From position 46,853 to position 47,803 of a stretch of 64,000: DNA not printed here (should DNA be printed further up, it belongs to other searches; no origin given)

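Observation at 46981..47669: HTH_10 regulator 2 uses a different palindrome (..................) in the same two-site architecture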

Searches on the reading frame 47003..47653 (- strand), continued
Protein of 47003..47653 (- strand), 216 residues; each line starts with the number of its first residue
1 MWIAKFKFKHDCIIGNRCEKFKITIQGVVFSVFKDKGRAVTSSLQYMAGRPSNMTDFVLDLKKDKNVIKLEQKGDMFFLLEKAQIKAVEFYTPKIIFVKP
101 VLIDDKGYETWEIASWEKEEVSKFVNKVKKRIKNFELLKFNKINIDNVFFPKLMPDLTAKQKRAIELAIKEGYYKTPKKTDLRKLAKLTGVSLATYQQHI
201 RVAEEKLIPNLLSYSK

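Call 62: search_protein_families(library=pfam, proteins=[P0096], max_evalue=10)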
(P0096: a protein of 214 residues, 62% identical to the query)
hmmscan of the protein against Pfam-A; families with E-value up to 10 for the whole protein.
P0096 (214 aa): 3 families
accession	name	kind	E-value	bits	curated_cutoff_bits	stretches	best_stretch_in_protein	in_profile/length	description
PF04967.18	HTH_10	-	1.3e-17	63.7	23.1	1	155-206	1-52/53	HTH DNA binding domain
PF20467.3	MmeI_C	-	1.7e-05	25.4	27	1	120-188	13-73/83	MmeI, C-terminal domain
PF13022.12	HTH_Tnp_1_2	-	0.053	14.1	27.9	1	152-198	5-47/122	Helix-turn-helix of insertion element transposase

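Call 73: find_encoding_contigs(protein=window:47003-47653:-, flank=1000, max_places=2)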
Protein window:47003-47653:- (216 aa): no gene with exactly this product is on record in the collection.

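Call 74: list_cluster_members(proteins=[P0001])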
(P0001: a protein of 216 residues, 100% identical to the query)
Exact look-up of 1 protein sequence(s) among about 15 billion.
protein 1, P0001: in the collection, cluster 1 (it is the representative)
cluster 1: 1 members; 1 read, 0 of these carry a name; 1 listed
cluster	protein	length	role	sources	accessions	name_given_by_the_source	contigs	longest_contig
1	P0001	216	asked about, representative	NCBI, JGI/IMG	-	-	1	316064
